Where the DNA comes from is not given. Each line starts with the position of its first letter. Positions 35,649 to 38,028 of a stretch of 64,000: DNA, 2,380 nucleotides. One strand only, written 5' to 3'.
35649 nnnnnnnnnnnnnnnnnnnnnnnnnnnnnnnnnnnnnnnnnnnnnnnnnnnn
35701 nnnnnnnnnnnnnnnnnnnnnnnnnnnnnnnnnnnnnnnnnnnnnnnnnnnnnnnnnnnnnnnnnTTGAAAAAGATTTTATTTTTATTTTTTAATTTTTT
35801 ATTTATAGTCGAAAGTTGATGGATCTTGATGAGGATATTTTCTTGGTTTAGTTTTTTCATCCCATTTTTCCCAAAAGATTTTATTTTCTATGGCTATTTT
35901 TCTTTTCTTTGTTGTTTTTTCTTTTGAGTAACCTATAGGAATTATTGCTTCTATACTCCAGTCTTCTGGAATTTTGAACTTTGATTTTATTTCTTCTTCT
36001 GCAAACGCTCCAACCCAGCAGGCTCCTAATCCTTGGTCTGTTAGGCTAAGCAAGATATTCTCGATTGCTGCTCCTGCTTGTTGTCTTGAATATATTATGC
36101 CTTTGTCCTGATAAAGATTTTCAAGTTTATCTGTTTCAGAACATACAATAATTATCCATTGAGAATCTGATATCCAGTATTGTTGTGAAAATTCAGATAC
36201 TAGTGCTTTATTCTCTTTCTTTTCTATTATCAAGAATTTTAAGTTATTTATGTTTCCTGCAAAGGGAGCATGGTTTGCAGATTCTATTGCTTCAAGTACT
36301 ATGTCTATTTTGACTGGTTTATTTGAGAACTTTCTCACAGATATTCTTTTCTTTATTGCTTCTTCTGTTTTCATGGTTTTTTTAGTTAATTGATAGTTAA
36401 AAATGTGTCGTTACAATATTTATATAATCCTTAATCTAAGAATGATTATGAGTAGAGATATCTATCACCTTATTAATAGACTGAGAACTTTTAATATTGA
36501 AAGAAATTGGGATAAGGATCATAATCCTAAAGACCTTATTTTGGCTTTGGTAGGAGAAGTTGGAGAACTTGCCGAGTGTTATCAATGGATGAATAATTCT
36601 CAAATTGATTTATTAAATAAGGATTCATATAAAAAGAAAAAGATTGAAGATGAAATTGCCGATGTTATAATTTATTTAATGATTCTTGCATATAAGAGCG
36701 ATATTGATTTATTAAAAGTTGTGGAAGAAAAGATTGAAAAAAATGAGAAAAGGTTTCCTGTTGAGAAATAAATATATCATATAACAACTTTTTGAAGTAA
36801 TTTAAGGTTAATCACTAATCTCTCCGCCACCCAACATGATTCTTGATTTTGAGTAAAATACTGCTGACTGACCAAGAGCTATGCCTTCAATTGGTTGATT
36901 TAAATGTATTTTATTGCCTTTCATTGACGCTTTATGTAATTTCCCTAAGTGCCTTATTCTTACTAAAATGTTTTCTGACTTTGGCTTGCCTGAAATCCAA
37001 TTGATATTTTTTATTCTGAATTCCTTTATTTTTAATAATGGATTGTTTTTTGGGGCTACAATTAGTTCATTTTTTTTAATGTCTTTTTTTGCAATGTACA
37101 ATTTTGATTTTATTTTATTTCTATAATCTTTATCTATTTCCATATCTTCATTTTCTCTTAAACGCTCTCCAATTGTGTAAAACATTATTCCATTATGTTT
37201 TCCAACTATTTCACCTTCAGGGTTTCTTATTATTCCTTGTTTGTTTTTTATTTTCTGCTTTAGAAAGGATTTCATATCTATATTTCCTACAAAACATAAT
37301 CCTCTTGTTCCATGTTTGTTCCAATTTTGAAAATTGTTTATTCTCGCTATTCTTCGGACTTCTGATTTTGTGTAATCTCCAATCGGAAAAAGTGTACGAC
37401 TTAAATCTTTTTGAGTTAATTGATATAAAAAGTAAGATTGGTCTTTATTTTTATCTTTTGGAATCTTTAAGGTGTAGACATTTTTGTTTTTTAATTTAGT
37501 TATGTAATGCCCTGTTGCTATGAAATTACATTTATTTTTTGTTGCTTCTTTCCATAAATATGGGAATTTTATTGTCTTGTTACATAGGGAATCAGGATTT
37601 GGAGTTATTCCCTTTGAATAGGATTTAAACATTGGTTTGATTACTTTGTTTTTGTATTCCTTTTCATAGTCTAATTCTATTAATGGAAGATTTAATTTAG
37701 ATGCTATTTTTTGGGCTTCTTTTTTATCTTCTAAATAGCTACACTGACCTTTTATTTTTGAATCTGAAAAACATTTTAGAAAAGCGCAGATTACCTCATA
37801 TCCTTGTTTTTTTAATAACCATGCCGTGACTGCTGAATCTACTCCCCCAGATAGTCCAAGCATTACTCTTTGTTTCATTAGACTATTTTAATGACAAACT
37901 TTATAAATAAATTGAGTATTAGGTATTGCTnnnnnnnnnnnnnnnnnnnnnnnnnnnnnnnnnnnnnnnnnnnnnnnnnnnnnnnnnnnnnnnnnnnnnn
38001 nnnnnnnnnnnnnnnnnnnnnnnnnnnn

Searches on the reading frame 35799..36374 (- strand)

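Call 31: search_protein_families(library=pfam, proteins=[window:35799-36374:-], max_evalue=0.001)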
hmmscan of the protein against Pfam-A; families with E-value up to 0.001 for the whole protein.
window:35799-36374:- (191 aa): 2 families
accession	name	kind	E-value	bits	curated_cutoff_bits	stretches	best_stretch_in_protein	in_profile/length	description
PF00881.29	Nitroreductase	-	3.3e-26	92.9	23.5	2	61-149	80-167/167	Nitroreductase family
PF14512.11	TM1586_NiRdase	-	1.6e-16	61.1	27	1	4-164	3-147/215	Putative TM nitroreductase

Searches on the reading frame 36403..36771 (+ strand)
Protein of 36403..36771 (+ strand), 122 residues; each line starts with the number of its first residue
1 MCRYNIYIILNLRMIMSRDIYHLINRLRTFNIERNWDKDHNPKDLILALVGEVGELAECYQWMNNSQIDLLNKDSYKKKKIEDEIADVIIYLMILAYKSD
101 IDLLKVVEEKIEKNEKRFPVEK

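Call 32: search_protein_families(library=pfam, proteins=[window:36403-36771:+], max_evalue=0.001)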
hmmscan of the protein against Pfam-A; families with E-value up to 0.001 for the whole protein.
window:36403-36771:+ (122 aa): 2 families
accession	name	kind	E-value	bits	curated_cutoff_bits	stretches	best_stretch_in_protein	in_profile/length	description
PF12643.12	MazG-like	-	3.2e-11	43.8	27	1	52-122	6-74/85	MazG-like family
PF03819.22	MazG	-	1.6e-07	32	22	1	42-119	3-71/74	MazG nucleotide pyrophosphohydrolase domain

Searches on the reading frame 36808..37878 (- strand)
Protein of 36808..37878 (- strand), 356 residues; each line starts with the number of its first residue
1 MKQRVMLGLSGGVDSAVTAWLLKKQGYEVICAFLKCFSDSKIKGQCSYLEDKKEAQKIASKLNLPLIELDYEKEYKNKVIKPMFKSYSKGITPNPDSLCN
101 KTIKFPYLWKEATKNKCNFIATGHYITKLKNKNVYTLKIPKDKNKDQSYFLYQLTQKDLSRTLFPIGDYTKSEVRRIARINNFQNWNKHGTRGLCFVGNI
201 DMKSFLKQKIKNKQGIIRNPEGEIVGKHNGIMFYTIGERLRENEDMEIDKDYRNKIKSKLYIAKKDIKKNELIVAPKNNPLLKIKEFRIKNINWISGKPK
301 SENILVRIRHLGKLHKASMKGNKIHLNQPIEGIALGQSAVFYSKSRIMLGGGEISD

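Call 32: search_protein_families(library=pfam, proteins=[window:36808-37878:-], max_evalue=0.001)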
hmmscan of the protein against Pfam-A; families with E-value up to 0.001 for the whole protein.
window:36808-37878:- (356 aa): 5 families
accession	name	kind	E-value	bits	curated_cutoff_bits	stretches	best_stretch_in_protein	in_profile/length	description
PF03054.22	tRNA_Me_trans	-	2.7e-67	226.8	20.6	1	3-198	1-201/202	tRNA methyl transferase HUP domain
PF20259.3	tRNA_Me_trans_M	-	1.2e-14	54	27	1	203-275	1-65/66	tRNA methyl transferase PRC-barrel domain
PF20258.4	tRNA_Me_trans_C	-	4.8e-13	49.7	20.6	1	285-354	2-77/77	Aminomethyltransferase beta-barrel domain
PF02540.23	NAD_synthase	-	3.9e-05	23.3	21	1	3-73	19-83/242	NAD synthase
PF02568.20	ThiI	-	0.00022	21.3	20.5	1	3-73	4-74/197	Thiamine biosynthesis protein (ThiI)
